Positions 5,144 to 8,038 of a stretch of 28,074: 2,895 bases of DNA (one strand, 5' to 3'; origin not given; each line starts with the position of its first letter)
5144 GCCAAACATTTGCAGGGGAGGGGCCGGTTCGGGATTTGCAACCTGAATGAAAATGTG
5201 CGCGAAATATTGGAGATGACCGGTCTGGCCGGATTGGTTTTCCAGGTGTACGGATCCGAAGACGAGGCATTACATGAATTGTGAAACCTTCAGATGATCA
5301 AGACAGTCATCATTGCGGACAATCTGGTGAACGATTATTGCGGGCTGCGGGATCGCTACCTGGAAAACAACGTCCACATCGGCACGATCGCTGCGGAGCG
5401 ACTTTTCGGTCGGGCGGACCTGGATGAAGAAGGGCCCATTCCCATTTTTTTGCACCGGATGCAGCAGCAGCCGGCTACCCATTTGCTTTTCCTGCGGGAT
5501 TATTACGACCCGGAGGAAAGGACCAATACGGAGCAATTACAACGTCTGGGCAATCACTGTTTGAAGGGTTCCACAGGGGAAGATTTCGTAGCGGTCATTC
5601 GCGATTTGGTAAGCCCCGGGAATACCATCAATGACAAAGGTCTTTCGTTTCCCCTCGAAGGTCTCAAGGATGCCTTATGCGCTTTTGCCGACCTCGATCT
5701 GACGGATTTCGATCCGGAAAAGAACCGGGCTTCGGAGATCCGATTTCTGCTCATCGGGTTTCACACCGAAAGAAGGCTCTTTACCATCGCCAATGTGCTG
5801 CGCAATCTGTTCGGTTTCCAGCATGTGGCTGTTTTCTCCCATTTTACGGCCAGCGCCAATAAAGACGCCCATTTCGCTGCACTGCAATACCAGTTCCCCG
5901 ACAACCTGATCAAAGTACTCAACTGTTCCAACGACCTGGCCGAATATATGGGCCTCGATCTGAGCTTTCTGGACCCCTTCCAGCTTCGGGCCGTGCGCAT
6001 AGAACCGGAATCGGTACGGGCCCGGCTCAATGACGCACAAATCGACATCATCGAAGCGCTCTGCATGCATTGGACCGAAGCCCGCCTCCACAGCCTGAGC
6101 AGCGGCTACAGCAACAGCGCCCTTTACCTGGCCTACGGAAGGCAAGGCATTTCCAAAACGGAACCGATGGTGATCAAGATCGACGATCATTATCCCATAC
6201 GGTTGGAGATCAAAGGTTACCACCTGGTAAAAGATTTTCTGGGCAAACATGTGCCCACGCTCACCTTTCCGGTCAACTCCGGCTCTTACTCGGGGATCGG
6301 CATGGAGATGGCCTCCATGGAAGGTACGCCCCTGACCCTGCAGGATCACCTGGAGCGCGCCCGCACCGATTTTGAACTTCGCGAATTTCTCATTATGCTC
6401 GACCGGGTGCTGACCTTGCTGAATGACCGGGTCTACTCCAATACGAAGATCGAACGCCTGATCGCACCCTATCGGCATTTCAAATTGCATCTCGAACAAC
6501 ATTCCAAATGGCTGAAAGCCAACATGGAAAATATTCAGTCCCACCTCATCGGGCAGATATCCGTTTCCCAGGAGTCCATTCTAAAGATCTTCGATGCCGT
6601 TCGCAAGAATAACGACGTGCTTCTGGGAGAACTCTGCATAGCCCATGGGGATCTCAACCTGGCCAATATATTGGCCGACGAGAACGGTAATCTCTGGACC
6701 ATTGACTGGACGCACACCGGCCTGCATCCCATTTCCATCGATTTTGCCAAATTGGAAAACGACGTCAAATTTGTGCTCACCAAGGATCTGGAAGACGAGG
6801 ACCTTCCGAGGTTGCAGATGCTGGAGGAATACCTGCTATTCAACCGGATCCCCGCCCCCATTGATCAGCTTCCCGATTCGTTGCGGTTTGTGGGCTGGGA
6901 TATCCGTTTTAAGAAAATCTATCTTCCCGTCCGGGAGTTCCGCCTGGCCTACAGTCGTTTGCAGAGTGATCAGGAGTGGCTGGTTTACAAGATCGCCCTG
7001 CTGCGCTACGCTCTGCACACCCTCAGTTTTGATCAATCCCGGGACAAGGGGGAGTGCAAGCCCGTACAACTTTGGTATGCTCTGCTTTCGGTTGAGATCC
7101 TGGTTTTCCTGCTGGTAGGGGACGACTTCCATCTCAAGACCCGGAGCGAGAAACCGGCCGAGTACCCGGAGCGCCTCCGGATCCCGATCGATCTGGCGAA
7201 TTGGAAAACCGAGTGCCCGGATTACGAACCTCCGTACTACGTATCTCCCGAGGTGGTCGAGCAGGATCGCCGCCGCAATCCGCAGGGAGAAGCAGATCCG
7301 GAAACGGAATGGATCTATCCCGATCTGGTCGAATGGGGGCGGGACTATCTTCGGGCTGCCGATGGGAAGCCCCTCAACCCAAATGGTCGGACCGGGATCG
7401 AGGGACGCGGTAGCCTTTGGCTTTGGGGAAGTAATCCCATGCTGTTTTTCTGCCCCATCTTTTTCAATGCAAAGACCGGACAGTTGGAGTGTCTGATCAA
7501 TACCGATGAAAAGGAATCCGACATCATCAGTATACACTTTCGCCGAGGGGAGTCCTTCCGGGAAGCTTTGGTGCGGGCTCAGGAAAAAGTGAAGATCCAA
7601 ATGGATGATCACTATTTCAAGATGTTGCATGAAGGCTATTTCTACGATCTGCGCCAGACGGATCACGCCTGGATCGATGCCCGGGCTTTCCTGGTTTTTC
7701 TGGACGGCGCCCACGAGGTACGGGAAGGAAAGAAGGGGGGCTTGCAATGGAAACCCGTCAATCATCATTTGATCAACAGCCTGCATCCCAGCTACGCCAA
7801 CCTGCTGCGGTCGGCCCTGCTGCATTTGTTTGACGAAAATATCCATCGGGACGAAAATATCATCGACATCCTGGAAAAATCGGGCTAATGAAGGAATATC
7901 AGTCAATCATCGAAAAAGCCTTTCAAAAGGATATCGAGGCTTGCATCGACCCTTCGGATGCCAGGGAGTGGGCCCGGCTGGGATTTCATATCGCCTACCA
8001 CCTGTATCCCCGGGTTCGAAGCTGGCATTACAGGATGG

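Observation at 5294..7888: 864-aa protein fusing an apparently active small-molecule kinase fold to a Nudix-box-less NUDT9-homology domain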

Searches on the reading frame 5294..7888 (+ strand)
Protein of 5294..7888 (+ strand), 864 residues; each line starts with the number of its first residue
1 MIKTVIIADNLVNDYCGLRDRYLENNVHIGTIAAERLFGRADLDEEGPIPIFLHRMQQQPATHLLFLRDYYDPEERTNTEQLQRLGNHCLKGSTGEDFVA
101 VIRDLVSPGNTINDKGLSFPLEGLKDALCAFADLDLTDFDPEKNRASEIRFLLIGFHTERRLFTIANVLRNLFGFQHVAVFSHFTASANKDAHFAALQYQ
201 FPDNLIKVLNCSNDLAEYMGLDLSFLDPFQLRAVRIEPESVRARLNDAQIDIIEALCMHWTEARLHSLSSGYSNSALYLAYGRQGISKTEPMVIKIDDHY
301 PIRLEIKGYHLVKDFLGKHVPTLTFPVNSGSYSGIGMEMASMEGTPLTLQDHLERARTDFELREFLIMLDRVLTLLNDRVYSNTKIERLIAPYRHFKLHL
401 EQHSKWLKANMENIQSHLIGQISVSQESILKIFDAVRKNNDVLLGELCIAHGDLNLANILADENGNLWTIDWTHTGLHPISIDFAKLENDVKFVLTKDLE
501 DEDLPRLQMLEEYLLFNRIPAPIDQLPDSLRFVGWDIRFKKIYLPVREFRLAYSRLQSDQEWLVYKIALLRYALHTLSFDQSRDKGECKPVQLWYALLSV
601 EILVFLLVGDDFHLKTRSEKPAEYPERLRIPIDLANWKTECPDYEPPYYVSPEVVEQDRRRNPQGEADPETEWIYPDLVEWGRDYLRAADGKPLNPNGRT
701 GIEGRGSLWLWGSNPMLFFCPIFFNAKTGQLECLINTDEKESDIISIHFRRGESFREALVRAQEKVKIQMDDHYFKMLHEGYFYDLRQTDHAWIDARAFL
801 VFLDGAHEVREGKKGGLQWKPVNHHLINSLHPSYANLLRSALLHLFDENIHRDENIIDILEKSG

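Call 4: search_protein_families(library=pfam, proteins=[window:5294-7888:+], max_evalue=0.1)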
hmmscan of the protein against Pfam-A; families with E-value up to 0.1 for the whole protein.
window:5294-7888:+ (864 aa): 4 families
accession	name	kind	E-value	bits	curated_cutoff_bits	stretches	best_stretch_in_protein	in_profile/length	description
PF19974.5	TCAD9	-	3.7e-17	63.1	40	1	449-578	299-429/429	Ternary complex associated domain 9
PF01636.29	APH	-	9.7e-06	25.9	23.2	1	425-487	146-209/239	Phosphotransferase enzyme family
PF01633.27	Choline_kinase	-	0.00076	19.3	29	1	401-487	115-203/300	Choline/ethanolamine kinase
PF01163.29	RIO1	-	0.0011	19.1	22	1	421-494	97-170/187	RIO domain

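Call 5: search_protein_families(library=ncbifam, proteins=[window:5294-7888:+], max_evalue=0.1)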
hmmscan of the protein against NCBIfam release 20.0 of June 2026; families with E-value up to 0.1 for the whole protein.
window:5294-7888:+ (864 aa): 6 families
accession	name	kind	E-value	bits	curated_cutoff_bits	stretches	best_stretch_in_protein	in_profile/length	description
NF002475.0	PRK01723.1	equivalog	0.0011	18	142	1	448-476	163-191/241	3-deoxy-D-manno-octulosonic acid kinase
NF038057.1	macrolide_MphL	exception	0.0019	17.5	612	1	408-486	153-231/298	macrolide 2'-phosphotransferase MphL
NF033068.1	APH_3p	equivalog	0.0098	15.4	205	1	444-485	172-213/255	APH(3') family aminoglycoside O-phosphotransferase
NF041256.1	GntI_guanitoxin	equivalog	0.013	14.8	357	1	370-487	106-213/282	guanitoxin biosynthesis pre-guanitoxin N-oxide kinase GntI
TIGR02721.1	ycfN_thiK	equivalog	0.016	14.3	299.45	1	428-487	127-185/256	thiamine kinase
NF051442.1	NheB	equivalog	0.044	12.9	500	1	369-446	158-239/398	non-hemolytic enterotoxin subunit B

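Call 7: find_homologous_proteins(query=window:5294-7885:+, max_evalue=0.001)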
Query window:5294-7885:+ (864 aa): 217 proteins with E <= 0.001 among 8000 candidates; the best 120 are listed.
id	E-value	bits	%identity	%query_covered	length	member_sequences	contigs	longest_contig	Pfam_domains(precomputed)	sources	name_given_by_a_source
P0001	0.0e+0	2016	100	100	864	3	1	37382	PF19974.6,PF25969.1,PF01636.30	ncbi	-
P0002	0.0e+0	1652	80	100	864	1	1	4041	PF19974.6,PF25969.1,PF01636.30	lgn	-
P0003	0.0e+0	1414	68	100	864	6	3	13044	PF19974.6,PF25969.1,PF01636.30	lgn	-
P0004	0.0e+0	1270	63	100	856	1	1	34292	PF19974.6,PF25969.1,PF01636.30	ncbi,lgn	-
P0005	0.0e+0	1212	59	100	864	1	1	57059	PF19974.6,PF25969.1,PF01636.30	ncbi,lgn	ncbi:MAG: phosphotransferase [Bacteroidota bacterium]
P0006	0.0e+0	1083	54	100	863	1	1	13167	PF19974.6,PF25969.1,PF01636.30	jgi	jgi:ADP-ribose pyrophosphatase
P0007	0.0e+0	1060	53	100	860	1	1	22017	PF19974.6,PF25969.1,PF01636.30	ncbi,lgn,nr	ncbi:MAG: hypothetical protein EP344_19430 [Bacteroidetes bacterium]|nr:MAG: hypothetical protein EP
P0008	0.0e+0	1018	51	100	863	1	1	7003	PF19974.6,PF25969.1,PF01636.30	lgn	-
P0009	0.0e+0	1015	51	100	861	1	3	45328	PF19974.6,PF25969.1,PF01636.30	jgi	jgi:ADP-ribose pyrophosphatase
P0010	5.8e-297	1006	50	100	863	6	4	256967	PF19974.6,PF25969.1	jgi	jgi:hypothetical protein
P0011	1.3e-296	1005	50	100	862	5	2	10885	PF19974.6,PF25969.1,PF01636.30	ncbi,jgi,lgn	ncbi:MAG: hypothetical protein ACI840_001189 [Ulvibacter sp.]|jgi:hypothetical protein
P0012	2.8e-296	1003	50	100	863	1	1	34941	PF19974.6,PF25969.1,PF01636.30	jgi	jgi:ADP-ribose pyrophosphatase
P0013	2.2e-292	990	50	100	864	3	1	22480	PF19974.6,PF25969.1,PF01636.30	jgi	jgi:hypothetical protein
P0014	3.9e-292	990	50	97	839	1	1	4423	PF19974.6,PF25969.1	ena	-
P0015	1.5e-278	945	50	100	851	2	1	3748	PF19974.6,PF25969.1,PF01636.30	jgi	-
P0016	1.4e-273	928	48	100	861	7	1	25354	PF19974.6,PF25969.1,PF01636.30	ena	-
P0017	1.3e-267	909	67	64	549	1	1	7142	PF19974.6,PF25969.1,PF01636.30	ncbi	-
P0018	4.9e-253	860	45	100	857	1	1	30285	PF19974.6,PF25969.1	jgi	-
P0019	8.9e-253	859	53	80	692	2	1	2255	PF19974.6,PF01633.27,PF25969.1,PF01163.29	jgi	jgi:ADP-ribose pyrophosphatase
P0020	2.5e-249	848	45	100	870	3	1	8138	PF19974.6,PF25969.1,PF01636.30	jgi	jgi:ADP-ribose pyrophosphatase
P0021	1.1e-246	839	46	100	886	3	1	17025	PF19974.6,PF25969.1,PF01636.30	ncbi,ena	-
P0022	1.8e-243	829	44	100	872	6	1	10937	PF19974.6,PF25969.1,PF01636.30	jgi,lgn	jgi:hypothetical protein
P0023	1.1e-240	819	44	100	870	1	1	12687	PF19974.6,PF25969.1,PF01636.30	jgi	jgi:ADP-ribose diphosphatase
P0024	3.6e-233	795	43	100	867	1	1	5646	PF19974.6,PF25969.1,PF01636.30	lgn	-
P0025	6.2e-231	787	46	90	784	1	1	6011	PF19974.6,PF25969.1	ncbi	ncbi:MAG: hypothetical protein ACTSUV_02185 [Candidatus Ranarchaeia archaeon]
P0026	4.5e-228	778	45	98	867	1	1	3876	PF19974.6,PF01633.27,PF25969.1,PF01636.30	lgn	-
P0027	3.5e-227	775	43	95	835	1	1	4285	PF19974.6,PF25969.1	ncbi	-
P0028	3.1e-226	772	43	100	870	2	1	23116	PF19974.6,PF25969.1,PF01636.30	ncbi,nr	ncbi:MAG: hypothetical protein C0600_16680 [Ignavibacteria bacterium]|nr:MAG: hypothetical protein C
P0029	6.8e-225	767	42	100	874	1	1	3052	PF19974.6,PF25969.1,PF01636.30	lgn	-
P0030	1.6e-221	756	44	93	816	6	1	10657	PF19974.6,PF25969.1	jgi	jgi:ADP-ribose pyrophosphatase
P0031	2.2e-217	742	54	66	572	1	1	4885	PF19974.6,PF25969.1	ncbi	ncbi:MAG: hypothetical protein AAFO07_21625, partial [Bacteroidota bacterium]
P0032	5.1e-198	678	41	97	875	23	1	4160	PF19974.6,PF00293.35,PF25969.1,PF01163.29,PF01636.30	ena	-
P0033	1.4e-197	677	41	100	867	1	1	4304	PF19974.6,PF25969.1,PF01636.30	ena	-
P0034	3.2e-197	676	41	98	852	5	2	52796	PF19974.6,PF00293.35,PF25969.1,PF01636.30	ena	-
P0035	2.9e-196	672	41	98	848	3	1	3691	PF19974.6,PF00293.35,PF25969.1,PF01636.30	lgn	-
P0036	6.3e-196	671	40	100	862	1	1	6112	PF19974.6,PF00293.35,PF25969.1,PF01636.30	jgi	jgi:ADP-ribose pyrophosphatase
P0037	4.3e-194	665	41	100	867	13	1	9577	PF19974.6,PF01633.27,PF25969.1,PF01636.30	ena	-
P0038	1.4e-193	664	40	100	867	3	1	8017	PF19974.6,PF01633.27,PF25969.1,PF01636.30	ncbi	-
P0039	5.8e-193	662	40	100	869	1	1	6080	PF19974.6,PF00293.35,PF01633.27,PF25969.1,PF01163.29,PF01636.30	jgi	-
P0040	1.4e-192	660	41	100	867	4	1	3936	PF19974.6,PF00293.35,PF01633.27,PF25969.1,PF01636.30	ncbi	-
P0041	7.1e-191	655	39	100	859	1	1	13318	PF19974.6,PF00293.35,PF25969.1,PF01636.30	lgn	-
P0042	1.1e-190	654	39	98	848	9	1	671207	PF19974.6,PF00293.35,PF25969.1,PF01636.30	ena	-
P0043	1.5e-190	654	40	100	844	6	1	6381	PF19974.6,PF25969.1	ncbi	-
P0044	1.8e-190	653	41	100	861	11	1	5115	PF19974.6,PF00293.35,PF25969.1,PF01636.30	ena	-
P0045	2.2e-190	653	40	100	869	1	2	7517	PF19974.6,PF00293.35,PF25969.1,PF01636.30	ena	-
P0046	3.1e-190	653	40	98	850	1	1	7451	PF19974.6,PF01633.27,PF25969.1,PF01636.30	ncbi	-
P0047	4.3e-190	652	39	100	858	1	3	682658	PF19974.6,PF01633.27,PF25969.1,PF01636.30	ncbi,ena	-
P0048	7.2e-190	651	39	100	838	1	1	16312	PF19974.6,PF00293.35,PF25969.1,PF01163.29,PF01636.30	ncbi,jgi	jgi:ADP-ribose pyrophosphatase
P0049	1.6e-189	650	40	97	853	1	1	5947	PF19974.6,PF25969.1,PF01636.30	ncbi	-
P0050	1.6e-189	650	40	100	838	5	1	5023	PF19974.6,PF00293.35,PF25969.1,PF01163.29,PF01636.30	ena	-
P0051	4.7e-189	649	39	98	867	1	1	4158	PF19974.6,PF25969.1,PF01636.30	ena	-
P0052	1.1e-188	647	41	98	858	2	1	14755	PF19974.6,PF00293.35,PF01633.27,PF25969.1,PF01163.29,PF01636.30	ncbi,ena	-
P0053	1.2e-188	647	40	100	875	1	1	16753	PF19974.6,PF00293.35,PF01633.27,PF25969.1,PF01163.29,PF01636.30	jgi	jgi:ADP-ribose pyrophosphatase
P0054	1.6e-188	647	40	100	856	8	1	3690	PF19974.6,PF00293.35,PF25969.1,PF01636.30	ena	-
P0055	2.1e-188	646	39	100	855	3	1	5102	PF19974.6,PF00293.35,PF25969.1,PF01636.30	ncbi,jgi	ncbi:MAG: phosphotransferase [Planctomycetota bacterium]|jgi:ADP-ribose pyrophosphatase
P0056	2.6e-188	646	40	98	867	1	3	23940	PF19974.6,PF00293.35,PF25969.1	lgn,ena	-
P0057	5.2e-188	645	39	97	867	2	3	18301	PF19974.6,PF00293.35,PF25969.1,PF01636.30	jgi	jgi:ADP-ribose pyrophosphatase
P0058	5.9e-188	645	41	97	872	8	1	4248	PF19974.6,PF01633.27,PF25969.1,PF01163.29,PF01636.30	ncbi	-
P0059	8.7e-188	644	39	100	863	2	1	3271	PF19974.6,PF00293.35,PF25969.1,PF01636.30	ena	-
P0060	1.7e-187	643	40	100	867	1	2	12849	PF19974.6,PF00293.35,PF01633.27,PF25969.1,PF01636.30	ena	-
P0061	2.1e-187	643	40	100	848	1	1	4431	PF19974.6,PF25969.1,PF01163.29,PF01636.30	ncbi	-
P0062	4.9e-187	642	47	73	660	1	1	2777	PF19974.6,PF25969.1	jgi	jgi:ADP-ribose pyrophosphatase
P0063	1.7e-186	640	39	98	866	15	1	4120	PF19974.6,PF00293.35,PF25969.1,PF01636.30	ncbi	-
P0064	1.2e-185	637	40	98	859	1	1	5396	PF19974.6,PF00293.35,PF25969.1,PF01636.30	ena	-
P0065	2.5e-185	636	39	100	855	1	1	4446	PF19974.6,PF00293.35,PF01633.27,PF25969.1,PF01636.30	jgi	jgi:ADP-ribose pyrophosphatase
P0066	1.0e-184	634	41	94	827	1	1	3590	PF19974.6,PF00293.35,PF25969.1,PF01636.30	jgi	jgi:ADP-ribose pyrophosphatase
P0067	3.7e-183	629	40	97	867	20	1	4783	PF19974.6,PF00293.35,PF25969.1,PF01163.29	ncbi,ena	-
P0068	1.1e-182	628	39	100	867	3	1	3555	PF19974.6,PF00293.35,PF25969.1,PF01636.30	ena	-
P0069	2.5e-182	626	39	98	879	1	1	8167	PF19974.6,PF00293.35,PF25969.1,PF01163.29,PF01636.30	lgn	-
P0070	4.6e-182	625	39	100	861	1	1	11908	PF19974.6,PF00293.35,PF01633.27,PF25969.1,PF01163.29,PF01636.30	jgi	jgi:ADP-ribose pyrophosphatase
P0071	6.3e-182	625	41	98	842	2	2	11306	PF19974.6,PF00293.35,PF25969.1,PF01636.30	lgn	-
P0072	7.6e-182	625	40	97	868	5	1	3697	PF19974.6,PF00293.35,PF25969.1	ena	-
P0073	9.8e-182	624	42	83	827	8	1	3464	PF19974.6,PF00293.35,PF25969.1,PF01636.30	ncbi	-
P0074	1.7e-181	624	38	100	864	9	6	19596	PF19974.6,PF00293.35,PF01633.27,PF25969.1,PF01163.29,PF01636.30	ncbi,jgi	ncbi:MAG: NUDIX domain-containing protein [Planctomycetota bacterium]|jgi:ADP-ribose pyrophosphatase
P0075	1.6e-180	620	40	98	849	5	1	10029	PF19974.6,PF00293.35,PF25969.1,PF01163.29,PF01636.30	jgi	jgi:ADP-ribose pyrophosphatase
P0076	7.8e-180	618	40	100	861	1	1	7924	PF19974.6,PF00293.35,PF25969.1,PF01636.30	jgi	jgi:ADP-ribose pyrophosphatase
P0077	1.1e-179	618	40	98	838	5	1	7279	PF19974.6,PF00293.35,PF25969.1,PF01636.30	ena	-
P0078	1.2e-179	618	39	100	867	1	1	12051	PF19974.6,PF00293.35,PF01633.27,PF25969.1,PF01163.29,PF01636.30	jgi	jgi:ADP-ribose pyrophosphatase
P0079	4.2e-179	616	39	98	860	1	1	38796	PF19974.6,PF00293.35,PF25969.1,PF01163.29,PF01636.30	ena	-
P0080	2.2e-178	613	38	100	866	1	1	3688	PF19974.6,PF00293.35,PF25969.1,PF01636.30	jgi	jgi:ADP-ribose diphosphatase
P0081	5.1e-178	612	37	100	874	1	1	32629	PF19974.6,PF00293.35,PF25969.1,PF01636.30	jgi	jgi:ADP-ribose pyrophosphatase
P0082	6.0e-178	612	39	98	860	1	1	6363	PF19974.6,PF00293.35,PF25969.1,PF01636.30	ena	-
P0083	3.0e-177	610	39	93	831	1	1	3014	PF19974.6,PF00293.35,PF01633.27,PF25969.1,PF01636.30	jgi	jgi:ADP-ribose pyrophosphatase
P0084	1.1e-176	608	38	98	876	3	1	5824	PF19974.6,PF01633.27,PF25969.1,PF01636.30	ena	-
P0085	1.1e-176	608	38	100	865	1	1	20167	PF19974.6,PF00293.35,PF01633.27,PF25969.1,PF01636.30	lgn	-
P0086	1.5e-176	607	38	97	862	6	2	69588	PF19974.6,PF00293.35,PF25969.1,PF01636.30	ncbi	-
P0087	6.4e-176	605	43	83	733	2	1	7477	PF19974.6,PF00293.35,PF01633.27,PF25969.1,PF01636.30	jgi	jgi:ADP-ribose pyrophosphatase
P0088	8.1e-176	605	38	97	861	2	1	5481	PF19974.6,PF25969.1,PF01163.29,PF01636.30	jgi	jgi:ADP-ribose pyrophosphatase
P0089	9.0e-176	605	40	98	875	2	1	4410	PF19974.6,PF01633.27,PF25969.1,PF01636.30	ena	-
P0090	2.7e-175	603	38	100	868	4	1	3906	PF19974.6,PF00293.35,PF25969.1,PF01636.30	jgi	jgi:ADP-ribose pyrophosphatase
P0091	2.9e-175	603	39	100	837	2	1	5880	PF19974.6,PF00293.35,PF25969.1,PF01636.30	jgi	jgi:ADP-ribose pyrophosphatase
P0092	4.5e-175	602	37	100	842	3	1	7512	PF19974.6,PF00293.35,PF25969.1,PF01636.30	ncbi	-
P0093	5.4e-175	602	38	100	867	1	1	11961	PF19974.6,PF00293.35,PF25969.1,PF01636.30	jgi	jgi:ADP-ribose pyrophosphatase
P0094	1.2e-174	601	41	83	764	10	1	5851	PF19974.6,PF00293.35,PF01633.27,PF25969.1,PF01163.29,PF01636.30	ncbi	ncbi:MAG: NUDIX domain-containing protein, partial [Planctomycetota bacterium]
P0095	2.4e-174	600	38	100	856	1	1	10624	PF19974.6,PF00293.35,PF25969.1,PF01636.30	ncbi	-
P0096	2.7e-174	600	39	98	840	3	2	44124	PF19974.6,PF00293.35,PF25969.1,PF01636.30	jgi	-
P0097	7.3e-174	598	38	100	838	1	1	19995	PF19974.6,PF25969.1,PF01636.30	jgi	jgi:ADP-ribose pyrophosphatase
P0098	5.4e-173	595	38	100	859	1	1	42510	PF19974.6,PF00293.35,PF25969.1,PF01636.30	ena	-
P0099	6.3e-173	595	38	97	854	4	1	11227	PF01546.34,PF19974.6,PF01633.27,PF25969.1,PF01636.30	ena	-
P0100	6.7e-173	595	39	93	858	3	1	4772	PF19974.6,PF00293.35,PF25969.1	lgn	-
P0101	1.9e-172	594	40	89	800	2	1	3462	PF19974.6,PF00293.35,PF25969.1,PF01636.30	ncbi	ncbi:MAG TPA: phosphotransferase, partial [Gemmatimonadales bacterium]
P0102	3.3e-172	593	38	98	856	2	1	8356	PF19974.6,PF00293.35,PF25969.1,PF01636.30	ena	-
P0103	1.1e-171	591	37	100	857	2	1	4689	PF19974.6,PF25969.1,PF01636.30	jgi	jgi:ADP-ribose pyrophosphatase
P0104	1.3e-171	591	38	97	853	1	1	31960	PF19974.6,PF25969.1,PF01636.30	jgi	jgi:ADP-ribose pyrophosphatase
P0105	1.8e-171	590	38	97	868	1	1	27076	PF19974.6,PF00293.35,PF25969.1,PF01636.30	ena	-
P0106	3.6e-171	589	38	97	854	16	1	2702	PF01546.34,PF19974.6,PF01633.27,PF25969.1,PF01636.30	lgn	-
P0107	4.8e-171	589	38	97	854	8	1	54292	PF19974.6,PF01633.27,PF25969.1,PF01636.30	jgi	jgi:ADP-ribose pyrophosphatase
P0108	7.4e-171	588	38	100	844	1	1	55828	PF19974.6,PF00293.35,PF25969.1,PF01636.30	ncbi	-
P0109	7.6e-171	588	37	97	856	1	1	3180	PF19974.6,PF00293.35,PF25969.1,PF01636.30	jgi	jgi:ADP-ribose pyrophosphatase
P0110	8.7e-171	588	44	77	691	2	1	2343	PF19974.6,PF00293.35,PF01633.27,PF25969.1,PF01163.29,PF01636.30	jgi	jgi:ADP-ribose pyrophosphatase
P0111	1.9e-170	587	37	100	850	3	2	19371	PF19974.6,PF25969.1,PF01636.30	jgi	jgi:ADP-ribose pyrophosphatase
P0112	2.3e-170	587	38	99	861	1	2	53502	PF19974.6,PF00293.35,PF25969.1,PF01636.30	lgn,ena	-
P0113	2.7e-170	587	37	98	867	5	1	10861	PF19974.6,PF00293.35,PF25969.1,PF01163.29,PF01636.30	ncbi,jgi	ncbi:MAG: phosphotransferase [Planctomycetota bacterium]|jgi:ADP-ribose pyrophosphatase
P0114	4.0e-170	586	39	100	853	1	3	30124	PF19974.6,PF25969.1,PF01636.30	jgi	jgi:ADP-ribose pyrophosphatase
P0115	3.2e-169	583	38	97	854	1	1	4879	PF19974.6,PF01633.27,PF25969.1,PF01636.30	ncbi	-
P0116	5.7e-169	582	38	100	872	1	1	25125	PF19974.6,PF00293.35,PF25969.1,PF01636.30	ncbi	ncbi:MAG: phosphotransferase [Acidobacteriota bacterium]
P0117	7.2e-169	582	38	97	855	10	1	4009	PF19974.6,PF01633.27,PF25969.1,PF01636.30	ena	-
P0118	3.6e-168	580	42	81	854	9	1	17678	PF19974.6,PF01633.27,PF25969.1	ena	-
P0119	4.4e-168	579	37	100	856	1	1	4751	PF19974.6,PF00293.35,PF25969.1,PF01636.30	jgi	jgi:ADP-ribose pyrophosphatase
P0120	5.2e-168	579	38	97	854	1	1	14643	PF19974.6,PF01633.27,PF25969.1,PF01636.30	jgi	jgi:ADP-ribose pyrophosphatase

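Call 8: search_protein_families(library=pfam, proteins=[P0042, P0074], max_evalue=10)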
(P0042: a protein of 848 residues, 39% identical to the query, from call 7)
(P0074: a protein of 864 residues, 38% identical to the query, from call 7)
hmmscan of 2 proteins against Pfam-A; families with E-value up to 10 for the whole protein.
P0042 (848 aa): 5 families
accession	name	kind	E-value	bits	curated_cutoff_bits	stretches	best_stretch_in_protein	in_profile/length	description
PF19974.5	TCAD9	-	3.2e-26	92.9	40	2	427-555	299-428/429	Ternary complex associated domain 9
PF00293.34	NUDIX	-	7e-10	39.5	21.1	1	711-824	17-132/134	NUDIX domain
PF01636.29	APH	-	1.6e-09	38.3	23.2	1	240-469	3-213/239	Phosphotransferase enzyme family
PF01633.27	Choline_kinase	-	0.0027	17.5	29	1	401-464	138-202/300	Choline/ethanolamine kinase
PF01163.29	RIO1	-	0.0067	16.5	22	1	410-473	109-171/187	RIO domain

P0074 (864 aa): 5 families
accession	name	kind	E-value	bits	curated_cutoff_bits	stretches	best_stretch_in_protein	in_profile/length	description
PF19974.5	TCAD9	-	3.5e-26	92.8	40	2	442-571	299-429/429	Ternary complex associated domain 9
PF00293.34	NUDIX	-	3.1e-09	37.4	21.1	1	710-825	4-118/134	NUDIX domain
PF01636.29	APH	-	1.5e-08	35.2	23.2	1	254-480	3-209/239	Phosphotransferase enzyme family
PF01163.29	RIO1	-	1.7e-05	25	22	1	431-488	115-171/187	RIO domain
PF01633.27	Choline_kinase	-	2.4e-05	24.2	29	1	398-479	116-202/300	Choline/ethanolamine kinase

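Call 13: find_encoding_contigs(protein=P0001, flank=10000, max_places=3)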
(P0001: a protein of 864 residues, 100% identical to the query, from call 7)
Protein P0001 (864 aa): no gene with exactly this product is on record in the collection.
